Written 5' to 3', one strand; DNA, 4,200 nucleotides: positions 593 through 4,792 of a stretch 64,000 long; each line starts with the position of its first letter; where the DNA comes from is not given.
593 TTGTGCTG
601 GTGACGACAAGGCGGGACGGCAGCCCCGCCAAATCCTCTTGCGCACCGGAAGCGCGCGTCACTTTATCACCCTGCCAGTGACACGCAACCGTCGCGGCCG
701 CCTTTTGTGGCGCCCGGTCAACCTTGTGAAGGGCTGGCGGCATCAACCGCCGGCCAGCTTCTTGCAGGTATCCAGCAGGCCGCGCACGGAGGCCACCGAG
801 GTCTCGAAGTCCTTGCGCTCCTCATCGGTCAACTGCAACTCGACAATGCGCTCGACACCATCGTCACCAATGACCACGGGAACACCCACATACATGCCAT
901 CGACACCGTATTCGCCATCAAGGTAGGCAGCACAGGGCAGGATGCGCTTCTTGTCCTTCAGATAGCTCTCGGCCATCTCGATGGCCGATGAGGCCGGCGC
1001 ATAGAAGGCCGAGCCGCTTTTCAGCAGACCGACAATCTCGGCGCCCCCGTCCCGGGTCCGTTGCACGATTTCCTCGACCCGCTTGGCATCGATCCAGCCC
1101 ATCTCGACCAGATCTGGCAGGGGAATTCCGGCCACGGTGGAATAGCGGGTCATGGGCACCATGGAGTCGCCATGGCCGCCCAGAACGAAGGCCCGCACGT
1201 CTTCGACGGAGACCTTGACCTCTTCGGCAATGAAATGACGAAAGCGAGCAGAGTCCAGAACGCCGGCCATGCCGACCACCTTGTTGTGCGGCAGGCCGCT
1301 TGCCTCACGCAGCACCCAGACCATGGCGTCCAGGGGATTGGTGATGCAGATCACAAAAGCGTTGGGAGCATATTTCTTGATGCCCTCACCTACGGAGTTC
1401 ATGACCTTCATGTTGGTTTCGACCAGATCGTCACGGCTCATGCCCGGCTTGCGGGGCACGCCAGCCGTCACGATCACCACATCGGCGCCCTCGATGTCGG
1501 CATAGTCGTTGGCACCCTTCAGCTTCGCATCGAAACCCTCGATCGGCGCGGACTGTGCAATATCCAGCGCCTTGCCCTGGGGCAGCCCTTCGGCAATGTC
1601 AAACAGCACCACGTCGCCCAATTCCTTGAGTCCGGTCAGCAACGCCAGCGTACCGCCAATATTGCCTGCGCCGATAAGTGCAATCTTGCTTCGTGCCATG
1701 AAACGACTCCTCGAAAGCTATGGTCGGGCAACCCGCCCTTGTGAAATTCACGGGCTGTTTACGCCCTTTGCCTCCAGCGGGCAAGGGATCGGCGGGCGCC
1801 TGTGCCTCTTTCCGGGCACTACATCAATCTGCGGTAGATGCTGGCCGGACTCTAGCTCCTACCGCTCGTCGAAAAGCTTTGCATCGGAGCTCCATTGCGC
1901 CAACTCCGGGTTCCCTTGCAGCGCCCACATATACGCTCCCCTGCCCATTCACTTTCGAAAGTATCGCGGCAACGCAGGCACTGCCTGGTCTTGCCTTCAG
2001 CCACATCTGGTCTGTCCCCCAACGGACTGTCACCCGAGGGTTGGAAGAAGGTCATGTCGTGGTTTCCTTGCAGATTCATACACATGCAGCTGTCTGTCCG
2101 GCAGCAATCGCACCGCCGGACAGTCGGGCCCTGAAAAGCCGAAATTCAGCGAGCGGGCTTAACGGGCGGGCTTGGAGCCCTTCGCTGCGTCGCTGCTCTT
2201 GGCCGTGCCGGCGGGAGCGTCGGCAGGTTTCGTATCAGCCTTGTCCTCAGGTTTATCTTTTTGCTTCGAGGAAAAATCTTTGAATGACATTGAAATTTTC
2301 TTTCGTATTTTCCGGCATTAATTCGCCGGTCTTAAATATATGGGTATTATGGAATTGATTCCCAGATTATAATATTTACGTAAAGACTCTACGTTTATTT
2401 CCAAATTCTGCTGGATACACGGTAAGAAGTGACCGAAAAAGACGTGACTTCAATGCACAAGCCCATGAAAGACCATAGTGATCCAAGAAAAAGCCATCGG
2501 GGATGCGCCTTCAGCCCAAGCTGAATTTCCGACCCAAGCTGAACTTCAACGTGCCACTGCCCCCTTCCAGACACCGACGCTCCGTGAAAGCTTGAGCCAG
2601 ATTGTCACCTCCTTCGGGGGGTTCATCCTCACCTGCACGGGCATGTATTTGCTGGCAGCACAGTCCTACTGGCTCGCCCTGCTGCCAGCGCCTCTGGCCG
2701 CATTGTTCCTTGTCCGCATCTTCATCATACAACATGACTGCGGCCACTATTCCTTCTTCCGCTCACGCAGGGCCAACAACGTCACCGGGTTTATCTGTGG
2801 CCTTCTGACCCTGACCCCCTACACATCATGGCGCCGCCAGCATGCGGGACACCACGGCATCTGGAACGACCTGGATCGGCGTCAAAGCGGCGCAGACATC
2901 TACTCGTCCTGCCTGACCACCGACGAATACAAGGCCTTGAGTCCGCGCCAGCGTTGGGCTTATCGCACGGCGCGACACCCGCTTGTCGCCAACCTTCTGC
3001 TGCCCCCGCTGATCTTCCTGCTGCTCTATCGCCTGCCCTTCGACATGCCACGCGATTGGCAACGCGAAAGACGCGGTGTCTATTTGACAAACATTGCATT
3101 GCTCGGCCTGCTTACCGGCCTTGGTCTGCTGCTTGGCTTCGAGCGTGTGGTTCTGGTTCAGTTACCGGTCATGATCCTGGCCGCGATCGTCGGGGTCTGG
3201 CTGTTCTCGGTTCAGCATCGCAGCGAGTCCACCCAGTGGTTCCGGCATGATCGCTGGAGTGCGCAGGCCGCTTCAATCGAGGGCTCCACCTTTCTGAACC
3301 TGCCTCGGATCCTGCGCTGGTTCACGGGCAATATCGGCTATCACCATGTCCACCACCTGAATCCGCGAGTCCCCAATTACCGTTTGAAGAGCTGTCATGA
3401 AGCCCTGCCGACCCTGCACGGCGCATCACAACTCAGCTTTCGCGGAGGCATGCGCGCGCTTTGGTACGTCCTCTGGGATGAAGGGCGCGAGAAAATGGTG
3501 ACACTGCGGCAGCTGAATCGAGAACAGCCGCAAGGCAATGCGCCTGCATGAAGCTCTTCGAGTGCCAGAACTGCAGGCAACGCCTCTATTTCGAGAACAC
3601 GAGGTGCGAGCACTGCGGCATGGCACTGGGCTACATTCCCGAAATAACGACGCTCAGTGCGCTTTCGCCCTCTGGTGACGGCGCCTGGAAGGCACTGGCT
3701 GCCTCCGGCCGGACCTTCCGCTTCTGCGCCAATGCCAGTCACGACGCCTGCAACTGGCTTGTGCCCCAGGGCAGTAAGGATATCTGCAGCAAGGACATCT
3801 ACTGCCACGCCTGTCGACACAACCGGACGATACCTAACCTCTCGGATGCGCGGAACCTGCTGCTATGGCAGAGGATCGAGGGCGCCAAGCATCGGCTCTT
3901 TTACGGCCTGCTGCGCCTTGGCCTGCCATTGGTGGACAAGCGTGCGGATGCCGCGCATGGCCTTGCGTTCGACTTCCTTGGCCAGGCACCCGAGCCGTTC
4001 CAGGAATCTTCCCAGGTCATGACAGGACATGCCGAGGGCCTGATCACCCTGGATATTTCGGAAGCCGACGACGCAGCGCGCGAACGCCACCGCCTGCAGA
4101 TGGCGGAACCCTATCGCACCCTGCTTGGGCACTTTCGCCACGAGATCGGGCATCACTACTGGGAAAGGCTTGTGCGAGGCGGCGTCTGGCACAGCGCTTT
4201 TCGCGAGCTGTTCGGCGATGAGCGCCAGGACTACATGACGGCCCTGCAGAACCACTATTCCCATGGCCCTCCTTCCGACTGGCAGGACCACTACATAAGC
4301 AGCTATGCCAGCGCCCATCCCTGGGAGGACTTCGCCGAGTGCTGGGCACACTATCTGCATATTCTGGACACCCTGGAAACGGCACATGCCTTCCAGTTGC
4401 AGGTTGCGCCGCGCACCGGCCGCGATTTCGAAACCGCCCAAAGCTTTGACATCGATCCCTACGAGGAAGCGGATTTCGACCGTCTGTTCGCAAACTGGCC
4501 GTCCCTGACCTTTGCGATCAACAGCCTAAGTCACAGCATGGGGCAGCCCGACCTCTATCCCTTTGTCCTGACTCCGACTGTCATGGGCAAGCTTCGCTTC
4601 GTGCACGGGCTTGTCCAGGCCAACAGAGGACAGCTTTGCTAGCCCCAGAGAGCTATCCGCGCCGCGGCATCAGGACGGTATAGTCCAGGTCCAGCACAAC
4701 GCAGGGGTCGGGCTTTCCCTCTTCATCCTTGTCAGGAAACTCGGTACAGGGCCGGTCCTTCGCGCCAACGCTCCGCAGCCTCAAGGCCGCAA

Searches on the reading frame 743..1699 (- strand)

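Call 18: search_protein_families(library=pfam, proteins=[window:743-1699:-], max_evalue=0.001)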
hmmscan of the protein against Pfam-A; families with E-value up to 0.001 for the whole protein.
window:743-1699:- (318 aa): 3 families
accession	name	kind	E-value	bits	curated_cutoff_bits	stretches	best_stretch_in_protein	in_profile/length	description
PF00056.29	Ldh_1_N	-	3.4e-40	137.8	27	1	5-143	2-141/141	lactate/malate dehydrogenase, NAD binding domain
PF02866.23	Ldh_1_C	-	1.2e-35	123.5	22.6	1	148-306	3-164/174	lactate/malate dehydrogenase, alpha/beta C-terminal domain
PF02056.22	Glyco_hydro_4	-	0.00085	19.4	23.2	0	98-144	122-166/183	Family 4 glycosyl hydrolase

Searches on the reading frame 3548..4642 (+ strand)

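Call 18: search_protein_families(library=pfam, proteins=[window:3548-4642:+], max_evalue=0.001)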
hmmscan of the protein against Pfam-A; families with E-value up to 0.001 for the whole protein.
window:3548-4642:+ (364 aa): 3 families
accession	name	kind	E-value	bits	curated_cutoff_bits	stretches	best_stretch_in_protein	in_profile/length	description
PF15887.11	Peptidase_Mx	-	2.6e-107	358.1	27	1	105-354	3-235/236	Putative zinc-binding metallo-peptidase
PF10005.14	Zn_ribbon_DZR_6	-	3e-31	108.4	23.4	1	3-99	1-92/93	zinc-ribbon domain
PF15890.11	Peptidase_Mx1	-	0.00099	19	25.6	0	156-271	93-194/240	Putative zinc-binding metallo-peptidase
